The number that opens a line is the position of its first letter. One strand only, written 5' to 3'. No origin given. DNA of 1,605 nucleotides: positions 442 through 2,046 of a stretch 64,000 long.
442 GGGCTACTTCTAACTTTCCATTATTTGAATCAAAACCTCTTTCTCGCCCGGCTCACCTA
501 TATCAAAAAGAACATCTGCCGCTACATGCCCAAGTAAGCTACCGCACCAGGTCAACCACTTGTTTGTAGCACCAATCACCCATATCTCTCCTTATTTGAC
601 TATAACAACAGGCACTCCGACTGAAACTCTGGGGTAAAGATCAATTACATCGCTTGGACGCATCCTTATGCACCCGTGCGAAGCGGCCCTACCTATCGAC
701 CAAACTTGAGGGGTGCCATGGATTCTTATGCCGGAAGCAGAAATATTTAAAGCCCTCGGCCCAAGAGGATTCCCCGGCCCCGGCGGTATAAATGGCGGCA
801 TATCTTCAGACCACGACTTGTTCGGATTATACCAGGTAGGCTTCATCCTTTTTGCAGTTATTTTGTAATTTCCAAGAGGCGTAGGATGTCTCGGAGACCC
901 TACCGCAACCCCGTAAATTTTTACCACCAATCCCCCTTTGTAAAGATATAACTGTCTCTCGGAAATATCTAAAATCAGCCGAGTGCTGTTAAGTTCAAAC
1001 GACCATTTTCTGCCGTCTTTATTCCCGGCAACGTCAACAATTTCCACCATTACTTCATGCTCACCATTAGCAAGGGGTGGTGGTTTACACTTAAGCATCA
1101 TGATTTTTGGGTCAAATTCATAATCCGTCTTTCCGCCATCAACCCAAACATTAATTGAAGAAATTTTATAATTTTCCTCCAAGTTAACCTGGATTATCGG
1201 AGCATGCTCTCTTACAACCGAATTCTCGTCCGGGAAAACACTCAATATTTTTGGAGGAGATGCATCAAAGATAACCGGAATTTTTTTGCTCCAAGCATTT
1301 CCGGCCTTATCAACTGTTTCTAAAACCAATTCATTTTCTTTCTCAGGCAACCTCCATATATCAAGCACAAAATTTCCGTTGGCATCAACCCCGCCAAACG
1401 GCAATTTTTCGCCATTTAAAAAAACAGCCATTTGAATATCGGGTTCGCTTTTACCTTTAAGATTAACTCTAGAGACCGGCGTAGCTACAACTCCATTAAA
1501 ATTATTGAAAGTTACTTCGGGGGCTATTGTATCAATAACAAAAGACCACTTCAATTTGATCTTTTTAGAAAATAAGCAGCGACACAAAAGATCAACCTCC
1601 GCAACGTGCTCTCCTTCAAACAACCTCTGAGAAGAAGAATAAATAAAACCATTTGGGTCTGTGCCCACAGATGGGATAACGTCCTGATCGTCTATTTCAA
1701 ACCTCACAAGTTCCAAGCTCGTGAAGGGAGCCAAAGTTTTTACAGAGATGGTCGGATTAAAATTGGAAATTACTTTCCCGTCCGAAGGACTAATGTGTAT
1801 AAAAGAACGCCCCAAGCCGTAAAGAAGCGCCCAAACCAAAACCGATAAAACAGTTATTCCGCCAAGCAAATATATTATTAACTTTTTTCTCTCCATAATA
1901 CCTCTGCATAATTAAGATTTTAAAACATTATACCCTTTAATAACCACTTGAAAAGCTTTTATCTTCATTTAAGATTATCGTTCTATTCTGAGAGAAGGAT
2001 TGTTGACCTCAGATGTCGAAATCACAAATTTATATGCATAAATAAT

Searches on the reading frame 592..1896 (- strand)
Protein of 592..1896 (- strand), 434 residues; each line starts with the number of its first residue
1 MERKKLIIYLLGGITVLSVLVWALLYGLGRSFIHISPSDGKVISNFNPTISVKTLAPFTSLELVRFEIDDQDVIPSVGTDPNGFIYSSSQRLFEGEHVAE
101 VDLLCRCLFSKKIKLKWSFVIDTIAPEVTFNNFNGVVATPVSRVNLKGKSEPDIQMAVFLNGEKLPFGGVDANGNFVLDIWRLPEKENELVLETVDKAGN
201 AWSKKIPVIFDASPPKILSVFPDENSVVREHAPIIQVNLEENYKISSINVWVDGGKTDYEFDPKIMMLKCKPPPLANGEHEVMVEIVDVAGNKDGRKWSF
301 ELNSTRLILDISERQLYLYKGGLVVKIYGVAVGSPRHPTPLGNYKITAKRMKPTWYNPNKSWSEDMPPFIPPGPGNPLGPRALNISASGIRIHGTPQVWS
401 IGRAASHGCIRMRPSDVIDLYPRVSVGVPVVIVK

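Call 52: find_encoding_contigs(protein=window:592-1896:-, flank=10000, max_places=3)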
Protein window:592-1896:- (434 aa): 7 contigs read that carry it; 3 places shown.
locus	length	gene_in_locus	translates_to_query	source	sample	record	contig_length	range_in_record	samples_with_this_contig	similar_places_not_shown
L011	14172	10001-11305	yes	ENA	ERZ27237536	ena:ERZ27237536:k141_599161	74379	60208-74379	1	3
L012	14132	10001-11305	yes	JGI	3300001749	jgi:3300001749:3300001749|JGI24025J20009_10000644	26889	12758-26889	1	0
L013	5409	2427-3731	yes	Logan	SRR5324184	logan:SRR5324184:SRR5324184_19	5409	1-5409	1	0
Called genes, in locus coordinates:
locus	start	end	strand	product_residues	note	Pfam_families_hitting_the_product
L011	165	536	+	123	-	PF00571:CBS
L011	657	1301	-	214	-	PF02660:G3P_acyltransf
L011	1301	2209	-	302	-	PF00781:DAGK_cat, PF19279:YegS_C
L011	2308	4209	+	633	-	PF09972:DUF2207, PF20990:DUF2207_C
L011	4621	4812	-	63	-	PF20095:DUF6485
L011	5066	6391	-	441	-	PF06245:DUF1015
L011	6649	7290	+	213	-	PF01810:LysE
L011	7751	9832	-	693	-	PF00009:GTP_EFTU, PF03144:GTP_EFTU_D2, PF22042:EF-G_D2, PF14492:EFG_III, PF03764:EFG_IV, PF00679:EFG_C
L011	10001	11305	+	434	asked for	PF19077:Big_13 (faint), PF03734:YkuD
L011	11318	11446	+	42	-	-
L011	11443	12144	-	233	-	PF01694:Rhomboid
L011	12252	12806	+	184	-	PF04011:LemA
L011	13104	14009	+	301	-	PF01435:Peptidase_M48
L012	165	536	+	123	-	PF00571:CBS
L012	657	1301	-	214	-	PF02660:G3P_acyltransf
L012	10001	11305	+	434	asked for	PF19077:Big_13 (faint), PF03734:YkuD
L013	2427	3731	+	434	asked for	PF19077:Big_13 (faint), PF03734:YkuD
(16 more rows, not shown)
